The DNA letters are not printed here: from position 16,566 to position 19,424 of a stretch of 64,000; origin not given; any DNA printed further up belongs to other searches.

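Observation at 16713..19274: RadC/JAB metalloprotease-like domain fused to a DinG/XPD-type Fe-S helicase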

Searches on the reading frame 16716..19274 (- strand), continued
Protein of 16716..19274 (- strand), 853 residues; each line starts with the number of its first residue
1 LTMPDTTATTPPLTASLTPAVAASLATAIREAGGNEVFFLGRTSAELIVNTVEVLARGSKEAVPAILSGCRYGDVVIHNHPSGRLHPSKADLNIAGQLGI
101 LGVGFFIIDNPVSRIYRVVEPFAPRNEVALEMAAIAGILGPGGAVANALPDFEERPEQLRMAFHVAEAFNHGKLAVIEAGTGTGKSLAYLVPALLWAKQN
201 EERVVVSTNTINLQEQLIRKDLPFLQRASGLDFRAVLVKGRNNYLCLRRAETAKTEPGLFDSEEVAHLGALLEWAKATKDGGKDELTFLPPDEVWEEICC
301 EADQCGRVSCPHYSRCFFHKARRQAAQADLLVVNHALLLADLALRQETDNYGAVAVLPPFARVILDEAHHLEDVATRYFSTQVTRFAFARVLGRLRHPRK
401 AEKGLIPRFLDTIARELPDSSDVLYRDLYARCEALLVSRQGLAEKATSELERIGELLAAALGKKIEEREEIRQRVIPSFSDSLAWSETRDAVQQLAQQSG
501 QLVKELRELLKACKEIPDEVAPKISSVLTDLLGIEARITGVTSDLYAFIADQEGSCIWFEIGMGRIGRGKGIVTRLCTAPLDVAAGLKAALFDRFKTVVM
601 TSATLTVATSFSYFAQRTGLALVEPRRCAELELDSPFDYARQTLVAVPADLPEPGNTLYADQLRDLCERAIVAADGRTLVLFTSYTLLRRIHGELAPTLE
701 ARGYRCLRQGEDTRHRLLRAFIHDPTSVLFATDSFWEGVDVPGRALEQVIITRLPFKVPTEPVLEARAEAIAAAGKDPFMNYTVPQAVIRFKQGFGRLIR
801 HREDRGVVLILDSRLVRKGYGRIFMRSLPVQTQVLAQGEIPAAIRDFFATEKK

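Call 7: find_homologous_proteins(query=window:16716-19268:-, max_evalue=1e-10)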
Query window:16716-19268:- (851 aa): 7998 proteins with E <= 1e-10 among 8000 candidates; the best 120 are listed.
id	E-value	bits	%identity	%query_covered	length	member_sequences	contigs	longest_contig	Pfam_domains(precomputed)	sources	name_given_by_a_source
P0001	0.0e+0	1803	94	100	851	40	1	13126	PF00270.36,PF13307.13,PF04851.22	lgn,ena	-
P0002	0.0e+0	1296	69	98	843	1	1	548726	PF04002.21,PF00270.36,PF13307.13,PF04851.22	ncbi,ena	-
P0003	0.0e+0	1296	69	98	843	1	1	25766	PF04002.21,PF00270.36,PF13307.13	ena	-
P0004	0.0e+0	1296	69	99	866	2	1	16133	PF04002.21,PF00270.36,PF13307.13,PF04851.22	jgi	-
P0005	0.0e+0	1292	68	98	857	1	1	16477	PF04002.21,PF00270.36,PF13307.13,PF04851.22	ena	-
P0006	0.0e+0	1282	69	98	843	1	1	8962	PF04002.21,PF00270.36,PF13307.13,PF04851.22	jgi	jgi:ATP-dependent DNA helicase DinG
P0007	0.0e+0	1281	69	98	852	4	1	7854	PF04002.21,PF00270.36,PF13307.13,PF04851.22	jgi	jgi:ATP-dependent DNA helicase DinG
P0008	0.0e+0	1281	69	99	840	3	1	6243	PF04002.21,PF00270.36,PF13307.13,PF04851.22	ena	-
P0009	0.0e+0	1278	69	98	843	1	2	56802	PF04002.21,PF00270.36,PF13307.13,PF04851.22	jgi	jgi:ATP-dependent DNA helicase DinG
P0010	0.0e+0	1277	68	98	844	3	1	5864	PF04002.21,PF00270.36,PF13307.13,PF04851.22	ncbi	-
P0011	0.0e+0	1276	69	97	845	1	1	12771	PF04002.21,PF00270.36,PF13307.13,PF04851.22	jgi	-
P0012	0.0e+0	1273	69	98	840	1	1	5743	PF04002.21,PF00270.36,PF13307.13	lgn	-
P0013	0.0e+0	1270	69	96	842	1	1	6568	PF04002.21,PF00270.36,PF13307.13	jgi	jgi:ATP-dependent DNA helicase DinG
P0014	0.0e+0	1269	68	96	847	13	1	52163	PF04002.21,PF00270.36,PF13307.13,PF04851.22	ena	-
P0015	0.0e+0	1269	68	98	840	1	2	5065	PF04002.21,PF00270.36,PF13307.13,PF04851.22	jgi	-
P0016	0.0e+0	1268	68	98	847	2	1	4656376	PF04002.21,PF00270.36,PF13307.13,PF04851.22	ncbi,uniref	ncbi:helicase C-terminal domain-containing protein [Desulfuromonas versatilis]|uniref:helicase C-ter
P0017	0.0e+0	1268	68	99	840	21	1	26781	PF04002.21,PF00270.36,PF13307.13,PF04851.22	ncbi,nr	ncbi:MAG TPA: helicase C-terminal domain-containing protein [Desulfuromonadales bacterium]|nr:helica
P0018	0.0e+0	1268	69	97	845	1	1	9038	PF04002.21,PF00270.36,PF13307.13,PF04851.22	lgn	-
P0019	0.0e+0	1267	68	99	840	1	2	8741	PF04002.21,PF00270.36,PF13307.13,PF04851.22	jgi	jgi:ATP-dependent DNA helicase DinG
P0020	0.0e+0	1265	68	99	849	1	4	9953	PF04002.21,PF00270.36,PF13307.13,PF04851.22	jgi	jgi:ATP-dependent DNA helicase DinG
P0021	0.0e+0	1265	67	99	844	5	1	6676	PF04002.21,PF00270.36,PF13307.13,PF04851.22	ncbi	-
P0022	0.0e+0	1264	68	98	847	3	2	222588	PF04002.21,PF00270.36,PF13307.13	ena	-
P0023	0.0e+0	1263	68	97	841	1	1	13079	PF04002.21,PF00270.36,PF13307.13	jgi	jgi:ATP-dependent DNA helicase DinG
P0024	0.0e+0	1262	67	99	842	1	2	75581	PF04002.21,PF00270.36,PF13307.13,PF04851.22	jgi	jgi:ATP-dependent DNA helicase DinG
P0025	0.0e+0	1262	67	98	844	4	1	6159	PF04002.21,PF00270.36,PF13307.13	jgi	-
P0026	0.0e+0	1261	68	98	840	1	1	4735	PF04002.21,PF00270.36,PF13307.13,PF04851.22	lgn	-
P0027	0.0e+0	1261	68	98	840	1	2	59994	PF04002.21,PF00270.36,PF13307.13,PF04851.22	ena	-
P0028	0.0e+0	1259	69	96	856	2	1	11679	PF04002.21,PF00270.36,PF13307.13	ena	-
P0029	0.0e+0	1259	68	97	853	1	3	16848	PF00270.36,PF13307.13,PF04851.22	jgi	jgi:ATP-dependent DNA helicase DinG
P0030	0.0e+0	1258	68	98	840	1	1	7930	PF04002.21,PF00270.36,PF13307.13,PF04851.22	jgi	jgi:ATP-dependent DNA helicase DinG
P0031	0.0e+0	1258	67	99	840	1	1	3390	PF04002.21,PF00270.36,PF13307.13,PF04851.22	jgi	jgi:ATP-dependent DNA helicase DinG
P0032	0.0e+0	1257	67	98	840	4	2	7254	PF04002.21,PF00270.36,PF13307.13,PF04851.22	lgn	-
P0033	0.0e+0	1257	67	98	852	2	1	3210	PF00270.36,PF13307.13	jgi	jgi:ATP-dependent DNA helicase DinG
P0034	0.0e+0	1256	68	97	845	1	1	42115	PF04002.21,PF00270.36,PF13307.13,PF04851.22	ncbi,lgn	-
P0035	0.0e+0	1255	67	98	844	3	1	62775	PF04002.21,PF00270.36,PF13307.13,PF04851.22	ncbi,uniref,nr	ncbi:MAG: helicase [Desulfuromonas sp.]|uniref:helicase C-terminal domain-containing protein n=1 Tax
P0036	0.0e+0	1253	69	97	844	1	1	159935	PF04002.21,PF00270.36,PF13307.13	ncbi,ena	-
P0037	0.0e+0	1250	66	99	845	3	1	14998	PF04002.21,PF00270.36,PF13307.13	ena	-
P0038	0.0e+0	1249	69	96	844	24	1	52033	PF04002.21,PF00270.36,PF13307.13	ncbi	-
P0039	0.0e+0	1249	67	99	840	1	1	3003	PF04002.21,PF00270.36,PF13307.13,PF04851.22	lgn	-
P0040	0.0e+0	1247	67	97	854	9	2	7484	PF00270.36,PF13307.13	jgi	jgi:ATP-dependent DNA helicase DinG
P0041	0.0e+0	1245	67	98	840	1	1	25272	PF04002.21,PF00270.36,PF13307.13,PF04851.22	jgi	jgi:ATP-dependent DNA helicase DinG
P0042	0.0e+0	1245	67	98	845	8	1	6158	PF04002.21,PF00270.36,PF13307.13,PF04851.22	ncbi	ncbi:MAG TPA: helicase C-terminal domain-containing protein [Deferrimonas sp.]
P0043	0.0e+0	1245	67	97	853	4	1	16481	PF04002.21,PF00270.36,PF13307.13,PF04851.22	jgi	jgi:ATP-dependent DNA helicase DinG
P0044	0.0e+0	1244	68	98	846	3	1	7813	PF04002.21,PF00270.36,PF13307.13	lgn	-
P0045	0.0e+0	1241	68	95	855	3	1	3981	PF00270.36,PF13307.13,PF04851.22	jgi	-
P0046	0.0e+0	1238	68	96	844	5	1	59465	PF00270.36,PF13307.13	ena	-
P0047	0.0e+0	1233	67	98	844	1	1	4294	PF00270.36,PF13307.13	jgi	jgi:ATP-dependent DNA helicase DinG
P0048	0.0e+0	1232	66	98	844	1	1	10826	PF04002.21,PF00270.36,PF13307.13,PF04851.22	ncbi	ncbi:MAG: helicase C-terminal domain-containing protein [Desulfuromonadaceae bacterium]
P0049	0.0e+0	1232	66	98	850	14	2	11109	PF04002.21,PF00270.36,PF13307.13,PF04851.22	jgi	jgi:ATP-dependent DNA helicase DinG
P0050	0.0e+0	1231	66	99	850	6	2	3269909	PF04002.21,PF00270.36,PF13307.13,PF04851.22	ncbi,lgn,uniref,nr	ncbi:helicase C-terminal domain-containing protein [Desulfuromonas sp. AOP6]|uniref:helicase C-termi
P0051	0.0e+0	1231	67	94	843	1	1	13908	PF04002.21,PF00270.36,PF13307.13,PF04851.22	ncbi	-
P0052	0.0e+0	1230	67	98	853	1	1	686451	PF04002.21,PF00270.36,PF13307.13,PF04851.22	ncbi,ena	-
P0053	0.0e+0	1230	67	97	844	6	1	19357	PF04002.21,PF00270.36,PF13307.13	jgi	jgi:ATP-dependent DNA helicase DinG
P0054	0.0e+0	1229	66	98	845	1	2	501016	PF04002.21,PF00270.36,PF13307.13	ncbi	-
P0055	0.0e+0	1228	66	98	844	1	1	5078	PF00270.36,PF13307.13,PF04851.22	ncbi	-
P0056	0.0e+0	1228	67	98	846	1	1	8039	PF04002.21,PF00270.36,PF13307.13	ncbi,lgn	-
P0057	0.0e+0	1226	67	97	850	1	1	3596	PF04002.21,PF00270.36,PF13307.13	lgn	-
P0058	0.0e+0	1226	68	96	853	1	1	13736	PF04002.21,PF00270.36,PF13307.13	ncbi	-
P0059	0.0e+0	1225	68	94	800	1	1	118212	PF04002.21,PF00270.36,PF13307.13,PF04851.22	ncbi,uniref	ncbi:helicase C-terminal domain-containing protein, partial [Desulfuromonas sp. TF]|uniref:helicase 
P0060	0.0e+0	1221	68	95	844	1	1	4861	PF04002.21,PF00270.36,PF13307.13,PF04851.22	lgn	-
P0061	0.0e+0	1221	67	97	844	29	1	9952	PF04002.21,PF00270.36,PF13307.13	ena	-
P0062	0.0e+0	1215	66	98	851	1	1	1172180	PF04002.21,PF00270.36,PF13307.13,PF04851.22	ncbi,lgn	ncbi:MAG: helicase C-terminal domain-containing protein [Syntrophotaleaceae bacterium]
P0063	0.0e+0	1214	66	98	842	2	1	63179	PF04002.21,PF00270.36,PF13307.13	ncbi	-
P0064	0.0e+0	1213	65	98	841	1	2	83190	PF04002.21,PF00270.36,PF13307.13,PF04851.22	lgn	-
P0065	0.0e+0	1213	64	98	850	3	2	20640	PF04002.21,PF00270.36,PF13307.13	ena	-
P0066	0.0e+0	1208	66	97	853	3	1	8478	PF04002.21,PF00270.36,PF13307.13,PF04851.22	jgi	jgi:ATP-dependent DNA helicase DinG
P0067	0.0e+0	1208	67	96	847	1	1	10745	PF00270.36,PF13307.13,PF04851.22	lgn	-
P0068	0.0e+0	1207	64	98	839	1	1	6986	PF04002.21,PF00270.36,PF13307.13,PF04851.22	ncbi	-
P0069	0.0e+0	1206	65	97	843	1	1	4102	PF04002.21,PF06733.22,PF00270.36,PF13307.13,PF04851.22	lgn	-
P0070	0.0e+0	1204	65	97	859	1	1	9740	PF04002.21,PF00270.36,PF13307.13,PF04851.22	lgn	-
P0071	0.0e+0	1203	65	96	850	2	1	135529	PF04002.21,PF00270.36,PF13307.13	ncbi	-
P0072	0.0e+0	1201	67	95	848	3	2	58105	PF04002.21,PF00270.36,PF13307.13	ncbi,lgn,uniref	ncbi:helicase C-terminal domain-containing protein [Geoalkalibacter sp.]|uniref:helicase C-terminal 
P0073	0.0e+0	1200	66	97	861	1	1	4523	PF04002.21,PF00270.36,PF13307.13,PF04851.22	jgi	-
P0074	0.0e+0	1200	66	98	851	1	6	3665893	PF00270.36,PF13307.13,PF04851.22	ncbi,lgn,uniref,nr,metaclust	ncbi:ATP-dependent DNA helicase DinG [Syntrophotalea carbinolica DSM 2380]|uniref:DNA 5'-3' helicase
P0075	0.0e+0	1196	66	96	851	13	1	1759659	PF00270.36,PF13307.13,PF04851.22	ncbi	ncbi:MAG: helicase C-terminal domain-containing protein [Pedobacter sp.]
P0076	0.0e+0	1196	67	95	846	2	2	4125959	PF04002.21,PF00270.36,PF13307.13,PF04851.22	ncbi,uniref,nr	ncbi:helicase C-terminal domain-containing protein [Geoalkalibacter halelectricus]|uniref:DNA 5'-3' 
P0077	0.0e+0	1195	63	99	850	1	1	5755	PF04002.21,PF00270.36,PF13307.13,PF04851.22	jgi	-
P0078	0.0e+0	1195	65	97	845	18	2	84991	PF04002.21,PF00270.36,PF13307.13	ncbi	-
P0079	0.0e+0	1195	65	96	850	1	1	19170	PF04002.21,PF00270.36,PF13307.13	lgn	-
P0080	0.0e+0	1194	66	96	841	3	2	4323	PF00270.36,PF13307.13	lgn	-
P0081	0.0e+0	1192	64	97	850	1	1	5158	PF04002.21,PF00270.36,PF13307.13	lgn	-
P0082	0.0e+0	1190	66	96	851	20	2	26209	PF04002.21,PF00270.36,PF13307.13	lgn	-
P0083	0.0e+0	1189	66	97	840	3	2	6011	PF04002.21,PF00270.36,PF13307.13,PF04851.22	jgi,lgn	-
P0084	0.0e+0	1189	64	97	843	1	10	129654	PF04002.21,PF06733.22,PF00270.36,PF13307.13,PF04851.22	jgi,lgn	-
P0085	0.0e+0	1188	65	96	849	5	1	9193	PF04002.21,PF00270.36,PF13307.13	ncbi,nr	ncbi:MAG: helicase [Desulfuromonas sp.]|nr:MAG: helicase [Desulfuromonas sp.]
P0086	0.0e+0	1188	65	96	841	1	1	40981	PF00270.36,PF13307.13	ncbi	ncbi:MAG: helicase C-terminal domain-containing protein [Desulfuromonadales bacterium]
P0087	0.0e+0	1188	63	98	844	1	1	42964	PF04002.21,PF00270.36,PF13307.13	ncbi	-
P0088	0.0e+0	1186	66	96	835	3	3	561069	PF04002.21,PF00270.36,PF13307.13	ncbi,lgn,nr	ncbi:ATP-dependent DNA helicase DinG [Geoalkalibacter ferrihydriticus]|nr:ATP-dependent DNA helicase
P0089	0.0e+0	1186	63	98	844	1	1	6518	PF04002.21,PF06733.22,PF00270.36,PF13307.13,PF04851.22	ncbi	-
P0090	0.0e+0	1185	64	98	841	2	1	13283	PF04002.21,PF06733.22,PF00270.36,PF13307.13,PF04851.22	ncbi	-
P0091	0.0e+0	1184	64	97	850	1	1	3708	PF04002.21,PF00270.36,PF13307.13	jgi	-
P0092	0.0e+0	1184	63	98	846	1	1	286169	PF00270.36,PF13307.13,PF04851.22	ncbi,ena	-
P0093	0.0e+0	1183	65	96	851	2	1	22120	PF04002.21,PF00270.36,PF13307.13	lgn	-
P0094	0.0e+0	1183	63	98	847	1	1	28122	PF04002.21,PF00270.36,PF13307.13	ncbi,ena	-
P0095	0.0e+0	1183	64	95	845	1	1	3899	PF04002.21,PF00270.36,PF13307.13,PF04851.22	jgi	-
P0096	0.0e+0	1183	65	98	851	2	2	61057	PF00270.36,PF13307.13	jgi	jgi:ATP-dependent DNA helicase DinG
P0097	0.0e+0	1183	65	96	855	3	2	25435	PF04002.21,PF00270.36,PF13307.13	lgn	-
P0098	0.0e+0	1182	64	99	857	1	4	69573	PF04002.21,PF00270.36,PF13307.13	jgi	jgi:ATP-dependent DNA helicase DinG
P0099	0.0e+0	1180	64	98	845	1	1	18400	PF04002.21,PF00270.36,PF13307.13,PF04851.22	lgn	-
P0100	0.0e+0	1180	65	98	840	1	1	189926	PF04002.21,PF00270.36,PF13307.13,PF04851.22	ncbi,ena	-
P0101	0.0e+0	1180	62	99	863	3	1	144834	PF04002.21,PF00270.36,PF13307.13,PF04851.22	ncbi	-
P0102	0.0e+0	1179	66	98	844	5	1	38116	PF04002.21,PF00270.36,PF13307.13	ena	-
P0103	0.0e+0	1178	62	98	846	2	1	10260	PF00270.36,PF13307.13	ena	-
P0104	0.0e+0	1178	64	96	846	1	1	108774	PF04002.21,PF00270.36,PF13307.13,PF04851.22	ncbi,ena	-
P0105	0.0e+0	1178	63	98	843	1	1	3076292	PF04002.21,PF00270.36,PF13307.13,PF00271.38,PF04851.22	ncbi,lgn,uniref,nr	ncbi:helicase C-terminal domain-containing protein [Pelobacter seleniigenes]|uniref:helicase C-termi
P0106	0.0e+0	1178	63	98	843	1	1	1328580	PF04002.21,PF00270.36,PF13307.13,PF00271.38,PF04851.22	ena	-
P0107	0.0e+0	1177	64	96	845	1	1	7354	PF04002.21,PF06733.22,PF00270.36,PF13307.13,PF04851.22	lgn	-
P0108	0.0e+0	1177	63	98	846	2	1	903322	PF04002.21,PF00270.36,PF13307.13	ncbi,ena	-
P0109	0.0e+0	1177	63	98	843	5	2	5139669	PF04002.21,PF00270.36,PF13307.13,PF00271.38,PF04851.22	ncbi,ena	-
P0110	0.0e+0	1176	63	98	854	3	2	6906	PF04002.21,PF00270.36,PF13307.13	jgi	jgi:ATP-dependent DNA helicase DinG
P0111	0.0e+0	1176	64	96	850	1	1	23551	PF04002.21,PF00270.36,PF13307.13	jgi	-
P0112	0.0e+0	1176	63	98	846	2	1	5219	PF00270.36,PF13307.13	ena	-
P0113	0.0e+0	1176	62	98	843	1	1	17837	PF04002.21,PF00270.36,PF13307.13,PF00271.38,PF04851.22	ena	-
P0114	0.0e+0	1175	62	98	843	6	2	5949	PF00270.36,PF13307.13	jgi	jgi:ATP-dependent DNA helicase DinG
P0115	0.0e+0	1175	64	96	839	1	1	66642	PF04002.21,PF06733.22,PF00270.36,PF13307.13,PF04851.22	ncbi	-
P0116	0.0e+0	1175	64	96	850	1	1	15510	PF04002.21,PF00270.36,PF13307.13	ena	-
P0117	0.0e+0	1175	63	98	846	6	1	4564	PF04002.21,PF00270.36,PF13307.13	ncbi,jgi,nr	ncbi:MAG: DEAD/DEAH box helicase family protein [Deltaproteobacteria bacterium]|nr:DEAD/DEAH box hel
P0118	0.0e+0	1175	62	98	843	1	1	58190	PF04002.21,PF00270.36,PF13307.13,PF00271.38,PF04851.22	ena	-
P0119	0.0e+0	1174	66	96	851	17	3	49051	PF04002.21,PF00270.36,PF13307.13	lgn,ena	-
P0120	0.0e+0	1174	62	98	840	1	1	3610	PF04002.21,PF06733.22,PF00270.36,PF13307.13,PF04851.22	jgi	jgi:ATP-dependent DNA helicase DinG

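Call 8: search_solved_structures(query=window:16716-19268:-, max_evalue=0.01)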
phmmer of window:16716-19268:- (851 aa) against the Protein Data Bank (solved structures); distinct sequences matched with E-value up to 0.01: 12.
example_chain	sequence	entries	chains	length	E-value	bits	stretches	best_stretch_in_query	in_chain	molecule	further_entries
6fwr_A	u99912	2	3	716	2.8e-49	171.6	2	136-375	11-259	ATP-dependent DNA helicase DinG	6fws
8zef_A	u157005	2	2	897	2.1e-44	155.5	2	585-827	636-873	3'-5' exonuclease DinG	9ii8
5h8w_A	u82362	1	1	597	5.3e-15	58.2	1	659-813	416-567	ATP-dependent DNA helicase Ta0057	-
9p55_A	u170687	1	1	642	5.8e-15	58.1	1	659-813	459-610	ATP-dependent DNA helicase XPD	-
4a15_A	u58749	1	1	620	6.1e-15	58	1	659-813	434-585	ATP-DEPENDENT DNA HELICASE TA0057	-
2vsf_A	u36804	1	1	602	1e-14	57.3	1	659-813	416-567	DNA REPAIR HELICASE RAD3 RELATED PROTEIN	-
8s35_M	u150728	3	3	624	7.4e-14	54.4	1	169-278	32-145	DEAD/DEAH box helicase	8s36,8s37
9ej9_A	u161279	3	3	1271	4.4e-05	25.4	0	150-196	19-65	Fanconi anemia group J protein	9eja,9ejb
8rev_A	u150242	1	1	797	5.9e-05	25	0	154-390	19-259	ATP-dependent DNA helicase CHL1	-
5fmf_Y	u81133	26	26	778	0.0012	20.7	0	732-816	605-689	DNA REPAIR HELICASE RAD3 | General transcription and DNA repair factor IIH helicase subunit XPD | General transcription and DNA repair factor IIH helicase subun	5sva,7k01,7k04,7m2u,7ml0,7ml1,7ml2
9kqh_A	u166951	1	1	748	0.0015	20.4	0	590-818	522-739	DNA 5'-3' helicase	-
5oqj_0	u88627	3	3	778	0.0015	20.3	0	732-816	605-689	DNA repair helicase RAD3 | General transcription and DNA repair factor IIH helicase subunit XPD | General transcription and DNA repair factor IIH helicase subun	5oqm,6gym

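Call 36: predict_structure(alignment_id=A1)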
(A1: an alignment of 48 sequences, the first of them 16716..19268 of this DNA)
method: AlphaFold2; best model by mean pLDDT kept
length: 851 residues; sequences in the alignment: 48
mean_pLDDT: 80.2   pTM: 0.77
mean pLDDT of the five models: 80.2, 80.0, 78.3, 76.9, 64.9
residues with pLDDT >= 90: 216; 70-90: 486; 50-70: 102; < 50: 47
segments of 3 or more residues with pLDDT < 50: 1-7, 58-66, 346-348, 735-757
pLDDT, mean of each block of 10 residues (from residue 1): 43 84 84 78 83 58 53 79 68 64 84 80 82 92 84 88 96 89 91 91 88 89 91 86 83 64 84 85 79 77 58 76 83 86 53 72 92 84 83 79 87 89 93 94 93 92 86 87 93 95 92 83 78 84 86 89 78 90 89 91 85 92 93 80 81 77 88 77 79 91 88 76 81 44 36 43 80 79 73 66 71 64 74 88 78 39
secondary structure, 60 per line:
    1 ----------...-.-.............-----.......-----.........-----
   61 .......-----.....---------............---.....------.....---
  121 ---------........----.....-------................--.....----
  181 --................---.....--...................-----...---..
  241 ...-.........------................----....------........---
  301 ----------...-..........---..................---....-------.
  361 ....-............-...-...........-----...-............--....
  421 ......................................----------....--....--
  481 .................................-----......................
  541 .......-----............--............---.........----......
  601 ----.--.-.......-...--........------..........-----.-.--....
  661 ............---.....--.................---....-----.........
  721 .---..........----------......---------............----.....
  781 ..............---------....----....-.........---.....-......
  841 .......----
elements in order (helices of 4 or more, strands of 3 or more residues): H17-29 E35-41 E47-55 H61-67 E73-77 H87-98 E102-106 E113-117 H130-137 H142-146 H154-169 E172-176 H183-198 E202-206 H209-227 E233-235 H245-253 H260-275 H290-296 H315-324 E328-332 H333-345 H349-352 E360-364 H366-377 E379-381 H383-393 H403-414 H417-458 E469-472 H475-478 H481-513 H519-547 E553-564 E567-578 H582-590 E595-600 H610-616 E626-630 H637-640 E641-646 H657-672 E676-680 H683-699 E703-706 H712-721 E725-730 H731-734 H745-750 H760-771 H776-794 E804-807 H812-815 H817-825 E829-833 H835-847
